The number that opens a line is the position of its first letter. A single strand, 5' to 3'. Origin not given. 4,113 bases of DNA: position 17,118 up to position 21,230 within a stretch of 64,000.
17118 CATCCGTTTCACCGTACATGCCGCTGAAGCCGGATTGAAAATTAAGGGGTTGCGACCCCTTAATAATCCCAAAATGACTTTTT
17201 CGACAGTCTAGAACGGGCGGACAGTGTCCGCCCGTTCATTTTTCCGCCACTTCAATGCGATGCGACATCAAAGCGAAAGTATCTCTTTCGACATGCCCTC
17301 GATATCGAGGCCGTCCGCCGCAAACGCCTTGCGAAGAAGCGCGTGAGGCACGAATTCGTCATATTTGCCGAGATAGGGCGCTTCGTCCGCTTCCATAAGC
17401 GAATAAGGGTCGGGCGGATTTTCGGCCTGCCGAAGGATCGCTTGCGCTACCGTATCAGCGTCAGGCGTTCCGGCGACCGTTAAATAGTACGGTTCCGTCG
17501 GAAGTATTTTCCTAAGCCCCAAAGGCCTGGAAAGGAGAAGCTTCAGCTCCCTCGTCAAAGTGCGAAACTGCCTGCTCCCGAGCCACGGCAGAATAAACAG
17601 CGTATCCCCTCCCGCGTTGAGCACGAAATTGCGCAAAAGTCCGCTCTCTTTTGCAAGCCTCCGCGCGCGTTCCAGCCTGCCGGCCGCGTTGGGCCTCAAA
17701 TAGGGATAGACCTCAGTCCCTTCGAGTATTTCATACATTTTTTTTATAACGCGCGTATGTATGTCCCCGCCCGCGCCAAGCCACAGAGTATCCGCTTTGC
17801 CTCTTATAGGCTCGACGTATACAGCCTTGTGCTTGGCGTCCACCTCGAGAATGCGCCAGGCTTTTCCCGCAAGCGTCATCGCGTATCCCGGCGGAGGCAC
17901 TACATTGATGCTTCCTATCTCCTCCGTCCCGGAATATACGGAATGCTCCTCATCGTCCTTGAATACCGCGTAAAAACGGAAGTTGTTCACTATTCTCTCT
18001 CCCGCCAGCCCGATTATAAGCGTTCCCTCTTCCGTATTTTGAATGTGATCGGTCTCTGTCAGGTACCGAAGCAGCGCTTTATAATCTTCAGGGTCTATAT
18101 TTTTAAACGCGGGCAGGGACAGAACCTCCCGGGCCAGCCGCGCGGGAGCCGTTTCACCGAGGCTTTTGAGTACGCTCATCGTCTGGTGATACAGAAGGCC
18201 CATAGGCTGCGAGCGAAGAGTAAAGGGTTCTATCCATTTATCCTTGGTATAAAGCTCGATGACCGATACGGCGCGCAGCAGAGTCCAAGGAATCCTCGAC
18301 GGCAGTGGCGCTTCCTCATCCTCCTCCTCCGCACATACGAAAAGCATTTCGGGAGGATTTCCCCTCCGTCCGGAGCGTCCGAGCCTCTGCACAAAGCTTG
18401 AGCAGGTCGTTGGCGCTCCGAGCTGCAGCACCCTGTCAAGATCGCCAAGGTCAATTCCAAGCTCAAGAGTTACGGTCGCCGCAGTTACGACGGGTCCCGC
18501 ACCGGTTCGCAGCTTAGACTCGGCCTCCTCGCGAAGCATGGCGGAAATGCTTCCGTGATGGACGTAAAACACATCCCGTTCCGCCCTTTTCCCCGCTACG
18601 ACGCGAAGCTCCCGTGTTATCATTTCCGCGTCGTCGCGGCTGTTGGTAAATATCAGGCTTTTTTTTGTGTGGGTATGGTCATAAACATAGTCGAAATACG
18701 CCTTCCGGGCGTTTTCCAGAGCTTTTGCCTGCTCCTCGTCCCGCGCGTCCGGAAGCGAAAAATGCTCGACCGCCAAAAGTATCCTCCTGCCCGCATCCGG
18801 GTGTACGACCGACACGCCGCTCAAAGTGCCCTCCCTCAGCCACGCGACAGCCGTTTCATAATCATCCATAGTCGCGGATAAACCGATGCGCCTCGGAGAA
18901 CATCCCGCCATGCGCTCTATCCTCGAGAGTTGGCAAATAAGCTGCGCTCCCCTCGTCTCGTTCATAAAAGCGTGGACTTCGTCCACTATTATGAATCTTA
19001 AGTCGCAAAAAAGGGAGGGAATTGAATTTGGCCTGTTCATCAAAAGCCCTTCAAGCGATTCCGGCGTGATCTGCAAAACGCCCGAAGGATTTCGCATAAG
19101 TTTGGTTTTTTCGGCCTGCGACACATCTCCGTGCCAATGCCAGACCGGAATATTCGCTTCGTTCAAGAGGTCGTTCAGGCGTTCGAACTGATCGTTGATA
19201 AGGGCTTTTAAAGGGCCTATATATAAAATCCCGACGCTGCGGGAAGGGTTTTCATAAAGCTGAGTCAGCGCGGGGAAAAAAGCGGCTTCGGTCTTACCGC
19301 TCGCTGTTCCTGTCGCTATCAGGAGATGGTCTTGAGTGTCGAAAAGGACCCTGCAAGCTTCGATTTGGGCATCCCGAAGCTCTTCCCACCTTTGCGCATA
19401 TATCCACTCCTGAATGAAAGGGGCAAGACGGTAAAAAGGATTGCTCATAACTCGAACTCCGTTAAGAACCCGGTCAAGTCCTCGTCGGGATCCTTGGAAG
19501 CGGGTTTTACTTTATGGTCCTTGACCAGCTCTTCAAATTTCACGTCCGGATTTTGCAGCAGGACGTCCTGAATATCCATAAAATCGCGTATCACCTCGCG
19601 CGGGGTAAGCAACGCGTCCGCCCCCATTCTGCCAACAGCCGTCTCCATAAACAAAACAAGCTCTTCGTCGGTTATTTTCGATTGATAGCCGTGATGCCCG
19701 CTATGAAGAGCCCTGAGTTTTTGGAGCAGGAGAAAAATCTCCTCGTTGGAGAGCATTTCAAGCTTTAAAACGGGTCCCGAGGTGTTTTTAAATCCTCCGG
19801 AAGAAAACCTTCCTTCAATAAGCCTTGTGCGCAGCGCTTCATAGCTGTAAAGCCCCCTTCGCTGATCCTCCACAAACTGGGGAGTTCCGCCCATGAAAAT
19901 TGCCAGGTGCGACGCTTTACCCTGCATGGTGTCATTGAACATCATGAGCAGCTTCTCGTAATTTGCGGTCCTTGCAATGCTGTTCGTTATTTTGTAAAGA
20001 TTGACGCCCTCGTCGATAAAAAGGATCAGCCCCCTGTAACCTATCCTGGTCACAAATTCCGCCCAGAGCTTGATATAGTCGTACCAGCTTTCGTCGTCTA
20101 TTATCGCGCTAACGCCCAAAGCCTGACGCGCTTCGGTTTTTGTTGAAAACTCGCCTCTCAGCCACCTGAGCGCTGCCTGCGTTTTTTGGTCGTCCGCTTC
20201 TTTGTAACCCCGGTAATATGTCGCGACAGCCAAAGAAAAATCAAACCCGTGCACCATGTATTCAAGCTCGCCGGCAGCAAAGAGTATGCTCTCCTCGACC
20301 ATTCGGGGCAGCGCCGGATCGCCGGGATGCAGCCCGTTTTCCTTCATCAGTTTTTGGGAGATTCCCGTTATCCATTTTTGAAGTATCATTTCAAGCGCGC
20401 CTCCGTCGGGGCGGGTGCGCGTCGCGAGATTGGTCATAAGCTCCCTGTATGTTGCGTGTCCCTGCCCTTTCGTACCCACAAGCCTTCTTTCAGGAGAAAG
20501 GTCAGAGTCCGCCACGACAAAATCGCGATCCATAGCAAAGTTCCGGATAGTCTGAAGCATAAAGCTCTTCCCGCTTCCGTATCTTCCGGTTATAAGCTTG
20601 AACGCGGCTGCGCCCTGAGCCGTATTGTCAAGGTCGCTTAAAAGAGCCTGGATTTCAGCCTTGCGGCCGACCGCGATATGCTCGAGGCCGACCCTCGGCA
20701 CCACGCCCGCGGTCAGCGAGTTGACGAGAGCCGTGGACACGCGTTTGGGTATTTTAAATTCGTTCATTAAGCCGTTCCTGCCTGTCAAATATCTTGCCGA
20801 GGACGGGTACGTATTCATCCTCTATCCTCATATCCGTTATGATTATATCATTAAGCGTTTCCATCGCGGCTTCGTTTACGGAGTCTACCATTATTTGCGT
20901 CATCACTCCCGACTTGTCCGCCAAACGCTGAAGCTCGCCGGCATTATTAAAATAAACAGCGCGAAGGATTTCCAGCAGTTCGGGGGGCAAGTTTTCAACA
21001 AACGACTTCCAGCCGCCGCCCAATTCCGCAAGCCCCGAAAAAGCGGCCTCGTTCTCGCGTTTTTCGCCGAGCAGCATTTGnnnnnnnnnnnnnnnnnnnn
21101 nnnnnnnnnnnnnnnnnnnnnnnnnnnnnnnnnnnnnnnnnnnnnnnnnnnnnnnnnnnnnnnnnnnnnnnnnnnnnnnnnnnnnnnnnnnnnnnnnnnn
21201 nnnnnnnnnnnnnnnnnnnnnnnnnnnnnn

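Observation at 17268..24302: Tightly coupled TerB-N/TerB-C + BrxD-like ATPase + Lhr-like helicase operon, a Shango-type anti-phage candidate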

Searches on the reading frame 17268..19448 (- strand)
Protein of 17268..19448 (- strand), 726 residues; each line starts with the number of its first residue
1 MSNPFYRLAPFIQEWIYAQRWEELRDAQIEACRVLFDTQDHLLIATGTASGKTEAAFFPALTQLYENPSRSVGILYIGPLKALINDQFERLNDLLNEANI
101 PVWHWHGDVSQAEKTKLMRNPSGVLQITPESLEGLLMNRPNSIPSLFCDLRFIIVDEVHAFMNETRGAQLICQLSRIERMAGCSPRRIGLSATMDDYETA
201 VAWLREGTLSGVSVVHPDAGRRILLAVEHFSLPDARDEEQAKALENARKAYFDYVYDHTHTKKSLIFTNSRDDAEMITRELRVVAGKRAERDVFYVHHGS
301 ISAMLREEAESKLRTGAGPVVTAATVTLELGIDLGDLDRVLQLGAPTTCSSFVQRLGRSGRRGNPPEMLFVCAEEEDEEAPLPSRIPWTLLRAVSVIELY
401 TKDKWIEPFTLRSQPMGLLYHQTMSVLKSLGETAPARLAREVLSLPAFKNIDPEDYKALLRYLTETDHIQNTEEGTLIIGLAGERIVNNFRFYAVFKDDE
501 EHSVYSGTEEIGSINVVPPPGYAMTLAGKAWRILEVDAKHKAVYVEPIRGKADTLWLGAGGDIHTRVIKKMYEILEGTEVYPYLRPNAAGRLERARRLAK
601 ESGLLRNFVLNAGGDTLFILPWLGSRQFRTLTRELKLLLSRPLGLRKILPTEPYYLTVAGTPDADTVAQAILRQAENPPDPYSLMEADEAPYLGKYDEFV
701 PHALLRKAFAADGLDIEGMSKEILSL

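Call 3: search_protein_families(library=pfam, proteins=[window:17268-19448:-], max_evalue=0.01)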
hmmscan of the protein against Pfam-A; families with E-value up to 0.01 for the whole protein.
window:17268-19448:- (726 aa): 5 families
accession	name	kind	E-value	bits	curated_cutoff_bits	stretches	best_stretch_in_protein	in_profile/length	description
PF00270.35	DEAD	-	3.8e-26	92.2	26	1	26-195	2-161/167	DEAD/DEAH box helicase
PF00271.37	Helicase_C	-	2.7e-16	60.2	23.5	1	256-363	10-110/110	Helicase conserved C-terminal domain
PF04851.21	ResIII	-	2.9e-07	31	22.5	1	23-195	3-163/164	Type III restriction enzyme, res subunit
PF22590.2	Cas3-like_C_2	-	0.00039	21.1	27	1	262-362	3-104/106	CRISPR-associated nuclease/helicase Cas3, C-terminal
PF19306.5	WH_Lhr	-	0.0068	16.2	27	0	402-465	4-66/168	Large helicase-related protein, winged helix domain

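Call 4: search_protein_families(library=padloc, proteins=[window:17268-19448:-], max_evalue=0.01)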
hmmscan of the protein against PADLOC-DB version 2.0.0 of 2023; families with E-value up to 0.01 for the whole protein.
window:17268-19448:- (726 aa): 63 families (the best 25 are shown)
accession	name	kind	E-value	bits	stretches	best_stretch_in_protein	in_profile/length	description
PDLC03960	SngC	-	5.8e-246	816.7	1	2-720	3-714/720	-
PDLC02503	BrxHI|BrxHII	-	1.7e-125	418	1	3-719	3-684/698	BrxHI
PDLC02501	BrxHI|BrxHII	-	8.4e-75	250.5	1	10-596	9-573/925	BrxHI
PDLC02897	DpdJ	-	4.6e-35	118.8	1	22-369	98-460/1570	DpdJ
PDLC02896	DpdJ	-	1.7e-19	67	3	150-217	369-435/1487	DpdJ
PDLC00037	DruE3|DruE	-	2.1e-18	63.5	2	28-206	106-311/2055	SNF2 family N-terminal domain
PDLC03928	PsyrT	-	1e-16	58.4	1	22-377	20-350/689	-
PDLC01761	Cas3b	-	2.8e-16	57.4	2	23-118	219-303/705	-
PDLC02893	DpdJ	-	1.5e-15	54.2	3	37-89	181-237/876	DpdJ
PDLC00036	DruE3|DruE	-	1.9e-15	53.1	2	28-96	97-167/2023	SNF2 family N-terminal domain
PDLC00035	DruE3|DruE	-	2.2e-15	53.5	2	28-211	107-318/1460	SNF2 family N-terminal domain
PDLC02864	DpdF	-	3e-14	50.7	1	21-369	20-335/610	DpdF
PDLC01252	Cas3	-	1e-13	49.5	1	42-378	2-305/324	CAS-I; effector_G3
PDLC00013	DruE1|DruE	-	1.3e-13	47.8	2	28-99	96-175/1776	SNF2 family N-terminal domain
PDLC00194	HamB1|HamB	-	7.9e-12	41.8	1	27-204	232-403/995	DEAD-box helicase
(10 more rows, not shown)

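Call 5: search_protein_families(library=ncbifam, proteins=[window:17268-19448:-], max_evalue=0.01)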
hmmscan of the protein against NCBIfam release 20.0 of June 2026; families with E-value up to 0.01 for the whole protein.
window:17268-19448:- (726 aa): 27 families (the best 25 are shown)
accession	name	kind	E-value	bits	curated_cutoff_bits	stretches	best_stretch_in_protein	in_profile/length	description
TIGR04121.1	DEXH_lig_assoc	equivalog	8.6e-63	212.3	850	1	12-374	3-359/804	ligase-associated DNA damage response DEXH box helicase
NF010338.0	PRK13767.1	equivalog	7.8e-58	196.4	849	1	7-465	18-475/877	ATP-dependent helicase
TIGR03817.1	DECH_helic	hypoth_equivalog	1.7e-38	132.4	874.1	1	28-372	41-383/742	helicase/secretion neighborhood putative DEAH-box helicase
NF007284.0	PRK09751.1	equivalog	3.1e-34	117.5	1496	2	26-291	32-322/1538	ATP-dependent helicase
NF041067.1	DpdJ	equivalog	1.7e-16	59.1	800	3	24-89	150-223/1482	protein DpdJ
NF002654.0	PRK02362.1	equivalog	7e-15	54.4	887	1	16-291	16-273/739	ATP-dependent DNA helicase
TIGR02621.3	cas3_GSU0051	exception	6.4e-13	48.4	400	1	153-377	171-390/854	type I-G CRISPR-associated helicase/endonuclease Cas3g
NF002251.0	PRK01172.1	equivalog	2.9e-12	45.6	891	1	23-289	22-264/674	ATP-dependent DNA helicase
NF008394.0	PRK11192.1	equivalog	3.8e-12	45.8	507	1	24-364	26-343/441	ATP-dependent RNA helicase SrmB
NF001308.0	PRK00254.1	equivalog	4.3e-12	45.1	1216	1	16-281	16-258/720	ATP-dependent DNA helicase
TIGR00614.1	recQ_fam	subfamily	5e-12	45.3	219.8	2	246-368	211-326/470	RecQ family ATP-dependent DNA helicase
NF040935.1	helicase_Hel308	equivalog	4.9e-11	41.5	1200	1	21-281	24-267/704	ATP-dependent DNA helicase Hel308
NF041063.1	DpdF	equivalog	6.1e-11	41.6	550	1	27-159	144-280/813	protein DpdF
TIGR01389.1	recQ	equivalog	6.9e-11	41.3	640.2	1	245-373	209-329/591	DNA helicase RecQ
TIGR01587.1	cas3_core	equivalog_domain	2.8e-10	39.9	102.45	2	152-369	127-330/358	CRISPR-associated helicase Cas3'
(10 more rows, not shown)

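Call 50: search_solved_structures(query=window:17268-19448:-, max_evalue=1e-10)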
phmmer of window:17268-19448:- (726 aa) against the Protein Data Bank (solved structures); distinct sequences matched with E-value up to 1e-10: 24.
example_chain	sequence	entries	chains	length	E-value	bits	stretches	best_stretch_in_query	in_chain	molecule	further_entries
5v9x_A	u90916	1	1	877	6.2e-33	117.1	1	3-289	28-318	ATP-dependent DNA helicase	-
7lhl_A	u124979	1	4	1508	4.1e-32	114.4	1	3-289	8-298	ATP-dependent DNA helicase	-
6znp_A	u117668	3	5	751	8.9e-22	80.3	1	39-369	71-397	Uncharacterized ATP-dependent helicase YprA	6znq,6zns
6s8o_B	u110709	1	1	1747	3.7e-21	78.2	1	22-311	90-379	U5 small nuclear ribonucleoprotein 200 kDa helicase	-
6qdv_B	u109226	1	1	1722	1e-20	76.8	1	22-311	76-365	U5 small nuclear ribonucleoprotein 200 kDa helicase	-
4f91_B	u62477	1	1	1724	1e-20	76.7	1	22-311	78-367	U5 small nuclear ribonucleoprotein 200 kDa helicase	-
4f92_B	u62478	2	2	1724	1e-20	76.7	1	22-311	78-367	U5 small nuclear ribonucleoprotein 200 kDa helicase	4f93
5urj_A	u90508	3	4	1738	1.1e-20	76.7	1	22-311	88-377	U5 small nuclear ribonucleoprotein 200 kDa helicase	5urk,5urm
4kit_B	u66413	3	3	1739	1.1e-20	76.7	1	22-311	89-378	U5 small nuclear ribonucleoprotein 200 kDa helicase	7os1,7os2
6s8q_B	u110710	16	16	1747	1.1e-20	76.7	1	22-311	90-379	U5 small nuclear ribonucleoprotein 200 kDa helicase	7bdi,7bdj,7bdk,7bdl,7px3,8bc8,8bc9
6s9i_B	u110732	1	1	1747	1.1e-20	76.6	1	22-311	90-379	U5 small nuclear ribonucleoprotein 200 kDa helicase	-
3jcr_C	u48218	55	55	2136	1.9e-20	75.9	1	22-311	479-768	hBrr2 | U5 small nuclear ribonucleoprotein 200 kDa helicase | Brr2, U5 small nuclear ribonucleoprotein 200 kDa helicase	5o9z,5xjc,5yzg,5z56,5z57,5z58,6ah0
8alz_B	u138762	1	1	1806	2.3e-18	69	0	25-281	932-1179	Activating signal cointegrator 1 complex subunit 3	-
6qv3_A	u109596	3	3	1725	5.3e-17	64.5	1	33-312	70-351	Pre-mRNA splicing helicase-like protein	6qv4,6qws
5m59_A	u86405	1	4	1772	5.7e-17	64.4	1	33-312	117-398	Pre-mRNA splicing helicase-like protein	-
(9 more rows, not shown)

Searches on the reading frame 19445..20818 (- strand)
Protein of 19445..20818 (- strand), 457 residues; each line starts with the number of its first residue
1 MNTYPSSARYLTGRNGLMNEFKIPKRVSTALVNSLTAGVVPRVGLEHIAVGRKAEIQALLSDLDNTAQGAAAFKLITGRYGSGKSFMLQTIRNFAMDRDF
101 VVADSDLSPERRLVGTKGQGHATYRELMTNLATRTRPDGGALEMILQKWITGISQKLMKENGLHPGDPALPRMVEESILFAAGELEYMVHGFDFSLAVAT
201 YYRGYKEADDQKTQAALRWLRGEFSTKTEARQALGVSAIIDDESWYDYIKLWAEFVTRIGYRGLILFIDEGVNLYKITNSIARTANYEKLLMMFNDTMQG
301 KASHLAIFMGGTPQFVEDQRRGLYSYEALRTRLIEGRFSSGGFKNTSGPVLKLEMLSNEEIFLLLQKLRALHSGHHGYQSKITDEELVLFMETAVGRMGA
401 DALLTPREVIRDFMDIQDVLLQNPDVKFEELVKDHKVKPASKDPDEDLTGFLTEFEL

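Call 3: search_protein_families(library=pfam, proteins=[window:19445-20818:-], max_evalue=0.01)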
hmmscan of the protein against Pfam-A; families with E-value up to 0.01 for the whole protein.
window:19445-20818:- (457 aa): 3 families
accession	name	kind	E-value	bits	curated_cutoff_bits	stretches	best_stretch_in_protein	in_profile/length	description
PF10923.14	BrxC_BrxD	-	8e-162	539.3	22.2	1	23-434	1-412/414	BREX system ATP-binding protein BrxC/D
PF13191.12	AAA_16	-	3.3e-06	28.2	32.6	1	50-102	3-55/167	AAA ATPase domain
PF13401.12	AAA_22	-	0.0031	18.3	27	0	71-137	5-60/130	AAA domain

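Call 4: search_protein_families(library=padloc, proteins=[window:19445-20818:-], max_evalue=0.01)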
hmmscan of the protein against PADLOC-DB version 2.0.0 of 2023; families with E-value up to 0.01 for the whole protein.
window:19445-20818:- (457 aa): 2 families
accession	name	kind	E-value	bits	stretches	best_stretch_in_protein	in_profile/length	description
PDLC03959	SngB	-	1.4e-194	645.3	1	18-456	1-438/439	-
PDLC02494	BrxD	-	3.2e-50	169.5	1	25-427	6-405/440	BrxD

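Call 5: search_protein_families(library=ncbifam, proteins=[window:19445-20818:-], max_evalue=0.01)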
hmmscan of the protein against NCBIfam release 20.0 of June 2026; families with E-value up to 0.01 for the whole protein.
window:19445-20818:- (457 aa): 1 family
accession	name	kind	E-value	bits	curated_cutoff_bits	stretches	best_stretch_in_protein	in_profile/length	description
NF033438.1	BREX_BrxD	equivalog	4.7e-50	170.9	350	1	28-426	5-400/423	BREX system ATP-binding protein BrxD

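Call 25: find_related_loci(query=window:19445-20767:-, collection=genome_contigs, flank=10000)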
Query window:19445-20767:- (440 aa) in genome_contigs; peptide patterns used: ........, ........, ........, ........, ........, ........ (x = any residue, [..] = any of these).
88 stretches matched a pattern; 21 encode a relative of the query (tblastn E <= 1e-3); 21 distinct loci.
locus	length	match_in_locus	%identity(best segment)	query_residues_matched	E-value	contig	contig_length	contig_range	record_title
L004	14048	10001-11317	73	1-440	0e+0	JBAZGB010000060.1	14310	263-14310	MAG: Eubacteriales bacterium isolate SO_2017_LW3_34 NODE_12131_length_14310_cov_1.440457_LW162_2017, whole genome shotgu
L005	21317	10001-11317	69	1-440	0e+0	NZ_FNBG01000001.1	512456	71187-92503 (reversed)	Fontibacillus panacisegetis strain DSM 28129, whole genome shotgun sequence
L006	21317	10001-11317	68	1-440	0e+0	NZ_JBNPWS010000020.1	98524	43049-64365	Paenibacillus sp. DS2015 Ga0466927_20, whole genome shotgun sequence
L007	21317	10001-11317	68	1-440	0e+0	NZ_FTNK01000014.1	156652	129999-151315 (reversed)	Paenibacillus macquariensis strain ATCC 23464, whole genome shotgun sequence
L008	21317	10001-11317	69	1-440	0e+0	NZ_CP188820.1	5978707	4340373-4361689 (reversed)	Paenibacillus sp. FA6 chromosome, complete genome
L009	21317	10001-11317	67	1-440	0e+0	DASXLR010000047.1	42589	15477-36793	MAG TPA_asm: Paenibacillus sp. isolate SMAG_U5307 k141_4204320, whole genome shotgun sequence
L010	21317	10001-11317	68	1-440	0e+0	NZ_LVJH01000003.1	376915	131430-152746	Paenibacillus glacialis strain DSM 22343 PGLA03, whole genome shotgun sequence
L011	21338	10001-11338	68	1-440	0e+0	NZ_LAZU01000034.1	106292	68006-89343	Paenibacillus sp. DMB20 mira_15, whole genome shotgun sequence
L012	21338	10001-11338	67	1-440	0e+0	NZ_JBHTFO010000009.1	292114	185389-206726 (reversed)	Paenibacillus sp. GCM10028914 strain 667-G9 platanus_K_17_124_9, whole genome shotgun sequence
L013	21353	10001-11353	67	1-440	0e+0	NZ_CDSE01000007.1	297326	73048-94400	Paenibacillus dakarensis strain FF9, whole genome shotgun sequence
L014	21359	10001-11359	65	1-440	0e+0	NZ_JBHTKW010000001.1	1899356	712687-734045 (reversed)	Paenibacillus urinalis strain CCUG 53521 GCM70027461_3, whole genome shotgun sequence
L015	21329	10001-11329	67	1-440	0e+0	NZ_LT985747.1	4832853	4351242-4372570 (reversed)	Paenibacillus faecalis strain Marseille-P3787, whole genome shotgun sequence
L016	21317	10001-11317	68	1-440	0e+0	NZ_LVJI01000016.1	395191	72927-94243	Paenibacillus antarcticus strain CECT 5836 PBAT16, whole genome shotgun sequence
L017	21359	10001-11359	65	1-440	0e+0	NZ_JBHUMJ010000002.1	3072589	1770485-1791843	Paenibacillus shunpengii strain KCTC 33849 platanus_K_25_97_2, whole genome shotgun sequence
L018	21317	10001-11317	66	1-440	0e+0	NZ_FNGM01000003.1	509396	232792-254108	Paenibacillus jilunlii strain CGMCC 1.10239, whole genome shotgun sequence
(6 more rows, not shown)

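Call 49: search_solved_structures(query=window:19445-20767:-, max_evalue=0.01)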
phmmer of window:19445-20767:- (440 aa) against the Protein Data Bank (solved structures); distinct sequences matched with E-value up to 0.01: 0.

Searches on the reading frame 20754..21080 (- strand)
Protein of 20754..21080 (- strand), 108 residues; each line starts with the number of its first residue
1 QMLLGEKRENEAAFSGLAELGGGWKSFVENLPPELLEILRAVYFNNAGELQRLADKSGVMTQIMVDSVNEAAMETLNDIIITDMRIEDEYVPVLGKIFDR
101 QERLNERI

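Call 12: search_protein_families(library=pfam, proteins=[window:20754-21080:-], max_evalue=10)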
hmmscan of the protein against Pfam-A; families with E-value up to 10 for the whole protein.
window:20754-21080:- (108 aa): 2 families
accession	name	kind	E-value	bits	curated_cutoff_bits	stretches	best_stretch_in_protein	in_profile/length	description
PF15615.11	TerB_C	-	1.2e-07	32.4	26.3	1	26-83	74-133/148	TerB-C domain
PF08921.16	DUF1904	-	0.016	16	24.1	1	59-106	24-71/108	Domain of unknown function (DUF1904)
